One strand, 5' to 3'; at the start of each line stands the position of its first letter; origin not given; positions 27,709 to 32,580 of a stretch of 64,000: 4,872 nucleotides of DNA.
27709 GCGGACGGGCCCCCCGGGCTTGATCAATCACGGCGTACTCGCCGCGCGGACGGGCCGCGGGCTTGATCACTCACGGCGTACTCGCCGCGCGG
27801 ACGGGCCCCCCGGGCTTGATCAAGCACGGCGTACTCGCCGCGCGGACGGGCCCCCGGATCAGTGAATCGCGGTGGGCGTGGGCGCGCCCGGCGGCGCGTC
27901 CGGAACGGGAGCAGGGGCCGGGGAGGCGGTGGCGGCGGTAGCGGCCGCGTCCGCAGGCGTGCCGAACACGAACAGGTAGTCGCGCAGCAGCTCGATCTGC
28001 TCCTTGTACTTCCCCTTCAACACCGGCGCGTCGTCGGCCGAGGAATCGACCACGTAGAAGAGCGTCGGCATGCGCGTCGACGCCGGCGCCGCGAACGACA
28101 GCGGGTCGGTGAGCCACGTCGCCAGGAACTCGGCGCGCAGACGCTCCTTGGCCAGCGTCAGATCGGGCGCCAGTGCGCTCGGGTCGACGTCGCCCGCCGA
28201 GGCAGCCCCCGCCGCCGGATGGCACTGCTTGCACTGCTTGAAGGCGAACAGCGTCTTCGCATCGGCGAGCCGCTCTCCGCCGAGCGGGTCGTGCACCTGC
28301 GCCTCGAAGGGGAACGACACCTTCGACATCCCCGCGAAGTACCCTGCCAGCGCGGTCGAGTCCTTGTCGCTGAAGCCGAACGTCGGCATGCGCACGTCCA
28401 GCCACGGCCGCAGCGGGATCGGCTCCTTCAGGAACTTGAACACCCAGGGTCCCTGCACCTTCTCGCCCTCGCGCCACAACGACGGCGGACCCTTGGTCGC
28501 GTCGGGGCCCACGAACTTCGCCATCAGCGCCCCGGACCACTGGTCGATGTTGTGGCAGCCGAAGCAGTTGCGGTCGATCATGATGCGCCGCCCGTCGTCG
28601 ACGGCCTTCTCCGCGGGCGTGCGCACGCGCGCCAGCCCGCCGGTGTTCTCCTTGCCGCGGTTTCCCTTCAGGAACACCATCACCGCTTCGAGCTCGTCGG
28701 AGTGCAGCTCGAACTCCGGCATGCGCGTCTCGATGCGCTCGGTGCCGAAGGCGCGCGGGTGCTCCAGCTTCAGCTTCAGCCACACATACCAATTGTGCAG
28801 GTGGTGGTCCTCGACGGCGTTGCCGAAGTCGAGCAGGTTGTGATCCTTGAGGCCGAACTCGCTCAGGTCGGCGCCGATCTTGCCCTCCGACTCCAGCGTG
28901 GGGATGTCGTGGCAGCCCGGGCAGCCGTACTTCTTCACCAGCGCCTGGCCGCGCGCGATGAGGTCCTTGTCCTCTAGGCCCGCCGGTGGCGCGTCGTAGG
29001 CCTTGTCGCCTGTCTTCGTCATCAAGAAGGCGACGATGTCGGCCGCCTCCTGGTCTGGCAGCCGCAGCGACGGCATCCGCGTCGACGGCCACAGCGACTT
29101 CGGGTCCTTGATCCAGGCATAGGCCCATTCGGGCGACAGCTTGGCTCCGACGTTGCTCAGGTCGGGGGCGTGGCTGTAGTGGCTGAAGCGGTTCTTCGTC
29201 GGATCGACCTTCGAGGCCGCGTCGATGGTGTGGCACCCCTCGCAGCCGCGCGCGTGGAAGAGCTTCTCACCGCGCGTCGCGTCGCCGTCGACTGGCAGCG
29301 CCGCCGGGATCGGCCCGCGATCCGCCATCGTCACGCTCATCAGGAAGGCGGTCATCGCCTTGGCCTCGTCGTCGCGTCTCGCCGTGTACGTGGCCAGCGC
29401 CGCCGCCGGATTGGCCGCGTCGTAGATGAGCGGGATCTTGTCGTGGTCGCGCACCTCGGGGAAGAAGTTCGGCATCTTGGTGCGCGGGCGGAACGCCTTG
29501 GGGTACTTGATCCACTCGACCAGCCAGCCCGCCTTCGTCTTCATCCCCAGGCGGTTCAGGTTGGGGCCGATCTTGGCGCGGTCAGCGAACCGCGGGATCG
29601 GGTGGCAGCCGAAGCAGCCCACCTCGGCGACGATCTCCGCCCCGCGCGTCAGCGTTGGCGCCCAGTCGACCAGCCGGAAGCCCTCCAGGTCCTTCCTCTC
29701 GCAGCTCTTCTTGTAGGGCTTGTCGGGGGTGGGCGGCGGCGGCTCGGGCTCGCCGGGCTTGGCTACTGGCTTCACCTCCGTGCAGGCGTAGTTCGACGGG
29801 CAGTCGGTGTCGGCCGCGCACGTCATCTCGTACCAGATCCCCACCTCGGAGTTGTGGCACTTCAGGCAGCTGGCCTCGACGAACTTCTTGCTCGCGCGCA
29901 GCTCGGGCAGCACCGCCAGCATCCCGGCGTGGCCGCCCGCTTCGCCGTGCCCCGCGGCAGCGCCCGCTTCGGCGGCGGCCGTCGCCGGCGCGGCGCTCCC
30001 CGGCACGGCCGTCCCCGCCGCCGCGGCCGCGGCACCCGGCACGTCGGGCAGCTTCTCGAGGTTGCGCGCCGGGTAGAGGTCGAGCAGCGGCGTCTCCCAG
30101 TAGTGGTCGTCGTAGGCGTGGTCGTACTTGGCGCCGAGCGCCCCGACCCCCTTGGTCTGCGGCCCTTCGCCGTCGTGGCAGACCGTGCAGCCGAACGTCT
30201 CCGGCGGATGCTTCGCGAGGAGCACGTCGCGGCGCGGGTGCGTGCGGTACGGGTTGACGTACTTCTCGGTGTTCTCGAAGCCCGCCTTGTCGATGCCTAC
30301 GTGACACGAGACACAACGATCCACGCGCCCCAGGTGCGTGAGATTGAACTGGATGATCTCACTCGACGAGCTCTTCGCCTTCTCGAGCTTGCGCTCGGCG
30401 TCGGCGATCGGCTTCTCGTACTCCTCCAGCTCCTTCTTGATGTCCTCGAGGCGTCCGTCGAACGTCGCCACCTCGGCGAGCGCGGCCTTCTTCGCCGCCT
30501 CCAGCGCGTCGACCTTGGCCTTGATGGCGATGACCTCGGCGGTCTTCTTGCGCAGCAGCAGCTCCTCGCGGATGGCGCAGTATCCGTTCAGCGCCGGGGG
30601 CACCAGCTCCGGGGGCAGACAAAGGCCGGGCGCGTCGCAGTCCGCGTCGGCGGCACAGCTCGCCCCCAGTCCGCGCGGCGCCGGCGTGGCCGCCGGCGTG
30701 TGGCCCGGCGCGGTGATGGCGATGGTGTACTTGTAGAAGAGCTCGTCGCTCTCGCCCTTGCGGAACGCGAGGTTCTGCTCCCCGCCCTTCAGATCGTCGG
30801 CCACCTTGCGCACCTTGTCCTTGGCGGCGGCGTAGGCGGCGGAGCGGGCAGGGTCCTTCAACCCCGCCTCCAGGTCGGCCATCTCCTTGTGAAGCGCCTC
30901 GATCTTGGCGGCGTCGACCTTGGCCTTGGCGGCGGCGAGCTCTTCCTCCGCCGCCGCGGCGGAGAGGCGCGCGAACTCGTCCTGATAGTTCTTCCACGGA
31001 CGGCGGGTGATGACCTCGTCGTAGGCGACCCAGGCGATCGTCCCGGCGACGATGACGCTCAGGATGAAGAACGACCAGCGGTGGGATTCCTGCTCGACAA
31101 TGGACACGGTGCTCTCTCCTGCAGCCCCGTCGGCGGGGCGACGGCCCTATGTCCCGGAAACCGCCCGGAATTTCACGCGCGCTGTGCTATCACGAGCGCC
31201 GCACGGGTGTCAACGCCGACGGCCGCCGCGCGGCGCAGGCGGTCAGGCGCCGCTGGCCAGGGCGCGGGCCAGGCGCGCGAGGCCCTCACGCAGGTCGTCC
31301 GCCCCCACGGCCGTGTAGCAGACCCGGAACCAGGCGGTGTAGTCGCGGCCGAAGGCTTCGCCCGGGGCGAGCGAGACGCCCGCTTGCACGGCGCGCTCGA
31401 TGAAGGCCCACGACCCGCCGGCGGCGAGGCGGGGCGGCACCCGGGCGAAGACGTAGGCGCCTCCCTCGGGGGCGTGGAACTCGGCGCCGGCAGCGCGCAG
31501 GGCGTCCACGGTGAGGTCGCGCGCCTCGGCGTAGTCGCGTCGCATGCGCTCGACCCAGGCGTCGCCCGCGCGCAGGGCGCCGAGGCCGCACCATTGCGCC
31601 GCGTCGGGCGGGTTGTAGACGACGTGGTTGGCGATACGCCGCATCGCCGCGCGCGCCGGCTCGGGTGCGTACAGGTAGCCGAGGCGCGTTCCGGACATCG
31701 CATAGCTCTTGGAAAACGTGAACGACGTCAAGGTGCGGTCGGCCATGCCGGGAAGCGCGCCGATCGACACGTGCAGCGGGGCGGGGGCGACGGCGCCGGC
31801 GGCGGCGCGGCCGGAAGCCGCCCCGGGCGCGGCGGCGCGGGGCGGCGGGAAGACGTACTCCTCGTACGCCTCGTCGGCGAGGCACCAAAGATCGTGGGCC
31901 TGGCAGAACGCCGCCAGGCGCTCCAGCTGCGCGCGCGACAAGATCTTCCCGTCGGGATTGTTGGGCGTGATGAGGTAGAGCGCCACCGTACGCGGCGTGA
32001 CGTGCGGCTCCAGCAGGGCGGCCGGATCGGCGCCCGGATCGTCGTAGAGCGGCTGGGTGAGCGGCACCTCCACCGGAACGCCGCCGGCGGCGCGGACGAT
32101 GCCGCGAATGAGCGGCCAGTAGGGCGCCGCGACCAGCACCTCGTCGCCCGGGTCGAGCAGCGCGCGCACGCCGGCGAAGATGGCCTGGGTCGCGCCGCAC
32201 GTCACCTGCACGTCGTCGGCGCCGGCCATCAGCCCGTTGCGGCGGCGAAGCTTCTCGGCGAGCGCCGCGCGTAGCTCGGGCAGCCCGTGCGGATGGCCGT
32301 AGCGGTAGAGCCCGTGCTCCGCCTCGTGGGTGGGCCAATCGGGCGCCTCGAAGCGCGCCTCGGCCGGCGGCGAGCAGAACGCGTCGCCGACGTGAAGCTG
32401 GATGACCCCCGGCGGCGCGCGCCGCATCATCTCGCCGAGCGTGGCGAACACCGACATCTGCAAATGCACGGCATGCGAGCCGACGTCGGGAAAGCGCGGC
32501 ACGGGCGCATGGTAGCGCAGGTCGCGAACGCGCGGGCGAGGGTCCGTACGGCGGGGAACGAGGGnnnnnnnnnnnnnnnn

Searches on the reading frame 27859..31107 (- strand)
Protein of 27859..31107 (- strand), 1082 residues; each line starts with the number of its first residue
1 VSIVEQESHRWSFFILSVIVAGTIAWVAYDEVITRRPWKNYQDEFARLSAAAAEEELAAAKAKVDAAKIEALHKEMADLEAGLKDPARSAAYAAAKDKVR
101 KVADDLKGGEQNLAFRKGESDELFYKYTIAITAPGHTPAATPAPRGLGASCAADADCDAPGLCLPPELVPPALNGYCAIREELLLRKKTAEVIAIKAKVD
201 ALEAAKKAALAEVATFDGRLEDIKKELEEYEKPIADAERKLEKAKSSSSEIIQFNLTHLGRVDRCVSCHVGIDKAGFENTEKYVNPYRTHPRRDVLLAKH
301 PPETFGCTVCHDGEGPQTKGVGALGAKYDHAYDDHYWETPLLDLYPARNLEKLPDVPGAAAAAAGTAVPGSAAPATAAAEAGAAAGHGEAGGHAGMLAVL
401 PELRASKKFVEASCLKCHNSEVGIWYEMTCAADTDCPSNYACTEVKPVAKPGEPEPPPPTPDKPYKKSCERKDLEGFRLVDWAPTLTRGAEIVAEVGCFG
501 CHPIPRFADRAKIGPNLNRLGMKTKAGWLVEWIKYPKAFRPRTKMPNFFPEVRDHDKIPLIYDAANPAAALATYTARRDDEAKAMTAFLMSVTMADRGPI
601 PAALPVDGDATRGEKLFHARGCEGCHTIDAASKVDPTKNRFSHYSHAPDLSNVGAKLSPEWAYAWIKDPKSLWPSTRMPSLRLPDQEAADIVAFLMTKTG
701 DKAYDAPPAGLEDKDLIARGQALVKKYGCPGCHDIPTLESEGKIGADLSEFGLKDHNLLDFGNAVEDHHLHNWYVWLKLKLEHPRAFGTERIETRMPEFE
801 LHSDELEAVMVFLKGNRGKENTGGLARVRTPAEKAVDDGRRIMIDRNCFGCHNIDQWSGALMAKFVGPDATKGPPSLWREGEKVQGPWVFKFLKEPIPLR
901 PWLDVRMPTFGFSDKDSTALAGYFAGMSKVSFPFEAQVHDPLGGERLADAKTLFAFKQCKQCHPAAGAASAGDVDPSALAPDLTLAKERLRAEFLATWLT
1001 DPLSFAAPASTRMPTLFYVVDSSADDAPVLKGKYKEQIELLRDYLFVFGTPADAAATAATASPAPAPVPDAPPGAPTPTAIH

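Call 49: search_protein_families(library=pfam, proteins=[window:27859-31107:-], max_evalue=0.001)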
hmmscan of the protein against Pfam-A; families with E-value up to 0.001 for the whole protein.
window:27859-31107:- (1082 aa): 5 families
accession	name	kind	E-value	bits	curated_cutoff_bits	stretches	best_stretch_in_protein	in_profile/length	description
PF00034.26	Cytochrom_C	-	3.2e-29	102.5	21.3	1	611-697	2-88/90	Cytochrome c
PF13442.11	Cytochrome_CBB3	-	2.5e-20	73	27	1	609-695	2-68/68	Cytochrome C oxidase, cbb3-type, subunit III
PF02433.20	FixO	-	1.2e-09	38.4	29.6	0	512-577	101-167/219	Cytochrome C oxidase, mono-heme subunit/FixO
PF14522.11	Cytochrome_C7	-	3.3e-06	27.3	24.8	0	258-316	8-53/67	Cytochrome c7 and related cytochrome c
PF22113.1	Mtrc-MtrF_II-IV_dom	-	2.3e-05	24.4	30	0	258-313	77-129/176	Outer membrane cytochrome MtrC/MtrF-like, domains II/IV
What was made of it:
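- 27859..31107 (-): Context: 1082-aa membrane-anchored cytochrome with 8 CXXCH, downstream on the same strand, separated by an aminotransferase gene. PF00034, PF13442 and a FixO-like segment (call 49).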

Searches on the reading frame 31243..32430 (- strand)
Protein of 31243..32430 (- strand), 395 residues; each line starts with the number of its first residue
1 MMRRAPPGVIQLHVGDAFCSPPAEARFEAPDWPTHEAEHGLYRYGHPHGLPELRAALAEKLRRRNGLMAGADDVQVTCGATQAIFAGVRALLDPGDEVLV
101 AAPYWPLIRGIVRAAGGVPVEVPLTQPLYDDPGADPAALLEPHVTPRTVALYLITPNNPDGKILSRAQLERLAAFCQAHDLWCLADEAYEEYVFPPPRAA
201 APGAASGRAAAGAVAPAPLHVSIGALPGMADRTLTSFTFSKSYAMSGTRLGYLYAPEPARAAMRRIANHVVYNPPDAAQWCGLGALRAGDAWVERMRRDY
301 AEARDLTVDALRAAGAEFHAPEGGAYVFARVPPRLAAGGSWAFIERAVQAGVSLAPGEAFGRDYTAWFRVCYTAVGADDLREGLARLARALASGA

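Call 49: search_protein_families(library=pfam, proteins=[window:31243-32430:-], max_evalue=0.001)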
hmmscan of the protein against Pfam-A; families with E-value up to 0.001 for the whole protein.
window:31243-32430:- (395 aa): 1 family
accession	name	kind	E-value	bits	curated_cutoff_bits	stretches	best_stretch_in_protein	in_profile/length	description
PF00155.27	Aminotran_1_2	-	1.3e-57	196.1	19.7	1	9-387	3-361/361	Aminotransferase class I and II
